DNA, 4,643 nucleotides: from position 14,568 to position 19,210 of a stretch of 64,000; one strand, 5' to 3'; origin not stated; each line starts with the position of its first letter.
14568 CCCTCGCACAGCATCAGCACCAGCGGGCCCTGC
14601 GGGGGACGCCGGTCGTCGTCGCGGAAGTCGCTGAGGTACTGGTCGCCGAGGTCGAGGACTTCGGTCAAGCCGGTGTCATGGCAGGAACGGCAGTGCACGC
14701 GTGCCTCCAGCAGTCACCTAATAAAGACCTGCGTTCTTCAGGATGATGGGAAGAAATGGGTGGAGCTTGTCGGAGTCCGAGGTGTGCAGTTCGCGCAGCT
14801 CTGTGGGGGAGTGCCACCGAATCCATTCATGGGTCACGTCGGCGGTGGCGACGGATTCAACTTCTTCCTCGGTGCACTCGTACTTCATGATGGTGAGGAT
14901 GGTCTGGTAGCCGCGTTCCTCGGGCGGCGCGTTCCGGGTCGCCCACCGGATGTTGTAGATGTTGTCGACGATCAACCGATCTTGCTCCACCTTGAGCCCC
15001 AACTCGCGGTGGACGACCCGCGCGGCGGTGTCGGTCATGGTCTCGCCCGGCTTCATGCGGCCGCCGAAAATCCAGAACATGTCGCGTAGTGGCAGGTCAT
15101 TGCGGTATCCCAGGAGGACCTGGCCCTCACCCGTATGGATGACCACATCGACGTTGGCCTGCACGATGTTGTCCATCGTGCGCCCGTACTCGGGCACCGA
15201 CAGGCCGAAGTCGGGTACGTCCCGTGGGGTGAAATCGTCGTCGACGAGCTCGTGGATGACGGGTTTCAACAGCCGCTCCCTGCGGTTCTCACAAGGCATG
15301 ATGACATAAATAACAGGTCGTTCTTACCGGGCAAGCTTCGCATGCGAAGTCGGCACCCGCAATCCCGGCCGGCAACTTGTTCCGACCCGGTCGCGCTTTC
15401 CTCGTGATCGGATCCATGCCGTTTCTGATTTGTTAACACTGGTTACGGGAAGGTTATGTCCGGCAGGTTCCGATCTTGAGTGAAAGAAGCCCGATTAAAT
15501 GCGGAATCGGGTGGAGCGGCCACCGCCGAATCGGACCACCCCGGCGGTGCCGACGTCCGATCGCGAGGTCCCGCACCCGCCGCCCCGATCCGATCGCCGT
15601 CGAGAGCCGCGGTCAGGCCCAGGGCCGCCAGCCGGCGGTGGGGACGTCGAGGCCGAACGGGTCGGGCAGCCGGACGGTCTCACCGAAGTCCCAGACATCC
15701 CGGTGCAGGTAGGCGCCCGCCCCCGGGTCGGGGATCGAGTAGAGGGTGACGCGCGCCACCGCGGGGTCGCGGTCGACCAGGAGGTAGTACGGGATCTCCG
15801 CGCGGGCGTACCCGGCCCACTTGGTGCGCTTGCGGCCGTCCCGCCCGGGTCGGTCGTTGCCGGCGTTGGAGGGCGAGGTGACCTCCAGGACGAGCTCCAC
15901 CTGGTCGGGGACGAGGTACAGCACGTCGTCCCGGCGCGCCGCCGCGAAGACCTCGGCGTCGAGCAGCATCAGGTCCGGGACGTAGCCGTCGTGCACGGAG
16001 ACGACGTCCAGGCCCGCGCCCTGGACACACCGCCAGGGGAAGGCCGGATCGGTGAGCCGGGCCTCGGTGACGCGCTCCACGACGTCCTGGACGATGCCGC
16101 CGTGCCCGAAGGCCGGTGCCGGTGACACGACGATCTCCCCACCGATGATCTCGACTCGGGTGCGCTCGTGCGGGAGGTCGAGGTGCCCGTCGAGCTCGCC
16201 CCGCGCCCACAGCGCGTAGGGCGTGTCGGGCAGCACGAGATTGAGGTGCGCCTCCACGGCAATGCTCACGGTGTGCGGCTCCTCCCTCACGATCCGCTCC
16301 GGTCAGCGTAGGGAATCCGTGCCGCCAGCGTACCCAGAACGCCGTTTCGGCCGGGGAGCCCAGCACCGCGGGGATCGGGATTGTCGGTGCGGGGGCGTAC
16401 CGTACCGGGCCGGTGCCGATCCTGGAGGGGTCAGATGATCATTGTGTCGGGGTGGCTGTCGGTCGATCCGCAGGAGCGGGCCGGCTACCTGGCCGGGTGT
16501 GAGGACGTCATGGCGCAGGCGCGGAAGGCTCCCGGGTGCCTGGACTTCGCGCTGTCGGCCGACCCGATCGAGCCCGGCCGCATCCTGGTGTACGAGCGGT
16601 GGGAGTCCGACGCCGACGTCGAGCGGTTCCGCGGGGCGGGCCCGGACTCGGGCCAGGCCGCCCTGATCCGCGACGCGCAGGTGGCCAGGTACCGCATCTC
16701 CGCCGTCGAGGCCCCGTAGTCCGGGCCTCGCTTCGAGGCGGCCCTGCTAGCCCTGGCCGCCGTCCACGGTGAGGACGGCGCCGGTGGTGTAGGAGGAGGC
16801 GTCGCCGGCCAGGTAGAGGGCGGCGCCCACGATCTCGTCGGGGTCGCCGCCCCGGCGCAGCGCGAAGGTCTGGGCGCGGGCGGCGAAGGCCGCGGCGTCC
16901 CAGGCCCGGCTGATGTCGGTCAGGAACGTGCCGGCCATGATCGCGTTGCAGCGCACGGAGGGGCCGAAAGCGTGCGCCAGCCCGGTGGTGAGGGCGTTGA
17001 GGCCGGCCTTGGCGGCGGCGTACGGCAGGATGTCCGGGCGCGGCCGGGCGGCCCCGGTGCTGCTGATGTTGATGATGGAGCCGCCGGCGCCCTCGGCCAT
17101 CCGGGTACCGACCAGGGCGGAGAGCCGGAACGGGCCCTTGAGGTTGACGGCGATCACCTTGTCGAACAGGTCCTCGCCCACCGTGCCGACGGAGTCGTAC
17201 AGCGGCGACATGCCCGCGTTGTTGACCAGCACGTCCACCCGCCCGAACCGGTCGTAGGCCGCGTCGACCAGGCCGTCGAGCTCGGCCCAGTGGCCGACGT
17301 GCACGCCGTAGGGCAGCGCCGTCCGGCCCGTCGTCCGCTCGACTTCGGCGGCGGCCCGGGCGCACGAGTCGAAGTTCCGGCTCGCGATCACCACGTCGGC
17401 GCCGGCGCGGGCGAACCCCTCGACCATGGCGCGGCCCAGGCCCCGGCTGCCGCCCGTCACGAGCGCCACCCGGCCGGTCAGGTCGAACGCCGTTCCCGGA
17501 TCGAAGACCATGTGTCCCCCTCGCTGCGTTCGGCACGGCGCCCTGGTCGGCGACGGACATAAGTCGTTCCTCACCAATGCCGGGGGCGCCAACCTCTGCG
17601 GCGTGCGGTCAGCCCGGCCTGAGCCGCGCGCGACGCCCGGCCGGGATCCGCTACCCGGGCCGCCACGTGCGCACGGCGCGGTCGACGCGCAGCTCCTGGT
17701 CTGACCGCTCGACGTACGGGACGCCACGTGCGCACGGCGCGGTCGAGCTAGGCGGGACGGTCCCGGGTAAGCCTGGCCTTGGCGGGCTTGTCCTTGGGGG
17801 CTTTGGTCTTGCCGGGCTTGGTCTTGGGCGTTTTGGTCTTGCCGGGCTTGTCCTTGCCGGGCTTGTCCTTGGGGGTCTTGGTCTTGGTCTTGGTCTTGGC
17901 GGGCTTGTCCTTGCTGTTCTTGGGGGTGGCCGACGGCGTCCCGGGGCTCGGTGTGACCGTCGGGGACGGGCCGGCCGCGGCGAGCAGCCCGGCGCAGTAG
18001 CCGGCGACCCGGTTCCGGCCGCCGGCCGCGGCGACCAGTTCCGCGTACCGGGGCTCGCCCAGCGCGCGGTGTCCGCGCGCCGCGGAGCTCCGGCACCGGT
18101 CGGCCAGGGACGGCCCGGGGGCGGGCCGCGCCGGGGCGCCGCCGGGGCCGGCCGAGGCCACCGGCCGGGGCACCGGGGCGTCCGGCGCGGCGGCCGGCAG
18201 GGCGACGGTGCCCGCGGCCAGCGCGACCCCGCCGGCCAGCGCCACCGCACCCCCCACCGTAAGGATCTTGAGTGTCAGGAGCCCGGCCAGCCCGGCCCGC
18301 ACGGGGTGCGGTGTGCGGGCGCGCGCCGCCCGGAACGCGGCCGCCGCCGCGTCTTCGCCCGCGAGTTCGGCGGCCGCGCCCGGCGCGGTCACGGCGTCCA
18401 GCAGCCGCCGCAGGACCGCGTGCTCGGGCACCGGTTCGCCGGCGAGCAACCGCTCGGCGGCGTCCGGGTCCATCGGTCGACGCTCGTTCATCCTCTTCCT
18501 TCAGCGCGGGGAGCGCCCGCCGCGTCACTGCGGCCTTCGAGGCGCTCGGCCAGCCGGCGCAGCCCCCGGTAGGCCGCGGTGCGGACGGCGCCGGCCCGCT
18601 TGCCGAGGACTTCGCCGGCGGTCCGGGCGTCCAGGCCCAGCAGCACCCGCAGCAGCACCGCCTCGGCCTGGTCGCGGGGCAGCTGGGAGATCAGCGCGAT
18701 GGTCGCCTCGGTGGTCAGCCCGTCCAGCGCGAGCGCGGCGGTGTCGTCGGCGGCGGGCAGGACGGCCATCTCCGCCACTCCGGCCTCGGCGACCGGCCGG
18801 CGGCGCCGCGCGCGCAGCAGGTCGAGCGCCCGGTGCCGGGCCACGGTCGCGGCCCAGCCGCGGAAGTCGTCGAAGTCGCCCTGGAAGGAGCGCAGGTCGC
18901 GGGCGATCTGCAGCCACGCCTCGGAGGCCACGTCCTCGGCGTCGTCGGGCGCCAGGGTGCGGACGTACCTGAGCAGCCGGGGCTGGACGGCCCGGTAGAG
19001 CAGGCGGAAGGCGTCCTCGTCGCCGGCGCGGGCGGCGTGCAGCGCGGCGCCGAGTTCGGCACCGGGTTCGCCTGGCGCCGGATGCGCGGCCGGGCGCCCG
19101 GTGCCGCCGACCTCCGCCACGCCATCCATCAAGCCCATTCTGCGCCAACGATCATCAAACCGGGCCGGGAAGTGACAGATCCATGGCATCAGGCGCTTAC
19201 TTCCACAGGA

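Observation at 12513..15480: GDP-sugar 4,6-dehydratase, C-methyltransferase and NUDIX cassette with atypical composition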

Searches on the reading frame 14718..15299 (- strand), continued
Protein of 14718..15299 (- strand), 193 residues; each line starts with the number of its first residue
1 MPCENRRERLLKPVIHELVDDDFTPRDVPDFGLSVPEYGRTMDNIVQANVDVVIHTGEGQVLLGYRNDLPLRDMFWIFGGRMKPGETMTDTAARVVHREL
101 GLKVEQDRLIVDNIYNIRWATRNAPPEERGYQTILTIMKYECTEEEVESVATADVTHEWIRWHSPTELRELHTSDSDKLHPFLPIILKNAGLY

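Call 71: find_encoding_contigs(protein=P0151, flank=10000, max_places=2)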
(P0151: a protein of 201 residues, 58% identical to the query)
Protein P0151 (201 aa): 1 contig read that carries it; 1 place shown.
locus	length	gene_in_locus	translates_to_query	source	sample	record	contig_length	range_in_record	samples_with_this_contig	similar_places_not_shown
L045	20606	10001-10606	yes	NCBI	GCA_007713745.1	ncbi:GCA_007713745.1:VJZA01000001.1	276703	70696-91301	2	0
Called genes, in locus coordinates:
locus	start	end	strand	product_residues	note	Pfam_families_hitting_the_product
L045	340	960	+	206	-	PF00872:Transposase_mut (weak)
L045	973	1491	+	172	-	PF17886:ArsA_HSP20 (faint), PF00011:HSP20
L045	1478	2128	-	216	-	-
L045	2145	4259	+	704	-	PF14742:GDE_N_bis, PF06202:GDE_C (weak), PF22422:MGH1-like_GH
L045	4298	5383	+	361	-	PF13439:Glyco_transf_4, PF13579:Glyco_trans_4_4, PF00534:Glycos_transf_1, PF13692:Glyco_trans_1_4, PF13524:Glyco_trans_1_2 (weak)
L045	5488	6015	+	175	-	PF07681:DoxX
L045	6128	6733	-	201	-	-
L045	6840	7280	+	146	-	PF00011:HSP20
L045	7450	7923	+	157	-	PF19809:DUF6292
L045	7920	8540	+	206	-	PF05103:DivIVA (faint)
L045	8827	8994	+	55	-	-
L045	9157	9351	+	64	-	-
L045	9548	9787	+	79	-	PF01227:GTP_cyclohydroI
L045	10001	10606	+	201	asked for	PF00293:NUDIX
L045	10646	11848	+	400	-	PF08421:Methyltransf_13, PF13489:Methyltransf_23, PF08241:Methyltransf_11 (weak), PF08242:Methyltransf_12, PF08484:Methyltransf_14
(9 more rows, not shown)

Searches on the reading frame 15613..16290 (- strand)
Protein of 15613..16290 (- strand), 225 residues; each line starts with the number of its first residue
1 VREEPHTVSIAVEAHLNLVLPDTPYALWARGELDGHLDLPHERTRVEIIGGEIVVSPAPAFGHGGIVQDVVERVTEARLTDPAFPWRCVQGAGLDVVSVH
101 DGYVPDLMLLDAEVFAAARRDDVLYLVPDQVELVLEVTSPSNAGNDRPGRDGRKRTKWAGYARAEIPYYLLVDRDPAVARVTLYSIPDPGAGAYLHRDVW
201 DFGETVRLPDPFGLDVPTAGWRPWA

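Call 33: search_protein_families(library=pfam, proteins=[window:15613-16290:-], max_evalue=0.001)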
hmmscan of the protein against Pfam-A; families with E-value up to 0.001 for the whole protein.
window:15613-16290:- (225 aa): 1 family
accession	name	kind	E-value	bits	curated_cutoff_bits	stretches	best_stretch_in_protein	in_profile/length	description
PF05685.18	Uma2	-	2e-18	66.9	27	1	37-215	5-168/172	Putative restriction endonuclease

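Call 59: search_protein_families(library=padloc, proteins=[window:15613-16290:-], max_evalue=0.001)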
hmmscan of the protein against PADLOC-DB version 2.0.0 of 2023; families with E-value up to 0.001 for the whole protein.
window:15613-16290:- (225 aa): 3 families
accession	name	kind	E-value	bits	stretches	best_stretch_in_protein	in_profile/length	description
PDLC04833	PDC-S03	-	9.7e-12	42.8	1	43-184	37-169/207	-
PDLC04835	PDC-S03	-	2e-06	25.5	1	40-173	19-145/207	-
PDLC04832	PDC-S03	-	3.2e-06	25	1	42-188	21-154/188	-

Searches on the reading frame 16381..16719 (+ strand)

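Call 33: search_protein_families(library=pfam, proteins=[window:16381-16719:+], max_evalue=0.001)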
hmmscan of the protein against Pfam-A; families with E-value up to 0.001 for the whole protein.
window:16381-16719:+ (112 aa): 1 family
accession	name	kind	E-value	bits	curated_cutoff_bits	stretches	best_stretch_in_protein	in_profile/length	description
PF03992.22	ABM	-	2.6e-11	44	23.1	1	19-85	1-68/78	Antibiotic biosynthesis monooxygenase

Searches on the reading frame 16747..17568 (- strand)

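Call 33: search_protein_families(library=pfam, proteins=[window:16747-17568:-], max_evalue=0.001)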
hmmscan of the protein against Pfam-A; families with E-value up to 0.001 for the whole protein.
window:16747-17568:- (273 aa): 4 families
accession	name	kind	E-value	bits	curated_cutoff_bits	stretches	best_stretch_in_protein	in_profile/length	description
PF13561.12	adh_short_C2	-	2e-51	175.3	27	1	42-271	6-234/236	Enoyl-(Acyl carrier protein) reductase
PF00106.31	adh_short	-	8.2e-48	162.9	26.6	1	33-224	1-191/195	short chain dehydrogenase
PF08659.16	KR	-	9.3e-07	29.4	22.6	1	35-196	3-162/180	KR domain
PF01370.27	Epimerase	-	0.00088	19.2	20.9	0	35-170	1-115/240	NAD dependent epimerase/dehydratase family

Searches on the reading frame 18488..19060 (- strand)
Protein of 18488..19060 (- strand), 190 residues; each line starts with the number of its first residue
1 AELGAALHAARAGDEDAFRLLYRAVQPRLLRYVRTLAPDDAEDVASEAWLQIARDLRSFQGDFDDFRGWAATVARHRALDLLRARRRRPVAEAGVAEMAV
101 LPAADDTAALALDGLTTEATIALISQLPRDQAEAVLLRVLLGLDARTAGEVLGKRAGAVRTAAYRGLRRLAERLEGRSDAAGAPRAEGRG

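Call 33: search_protein_families(library=pfam, proteins=[window:18488-19060:-], max_evalue=0.001)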
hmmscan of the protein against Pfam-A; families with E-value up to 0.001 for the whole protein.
window:18488-19060:- (190 aa): 2 families
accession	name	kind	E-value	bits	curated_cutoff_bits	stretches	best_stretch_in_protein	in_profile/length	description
PF04542.20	Sigma70_r2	-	3.1e-13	49.7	24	1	21-88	1-71/71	Sigma-70 region 2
PF08281.18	Sigma70_r4_2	-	5.8e-10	39.1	25.7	1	121-170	5-54/54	Sigma-70, region 4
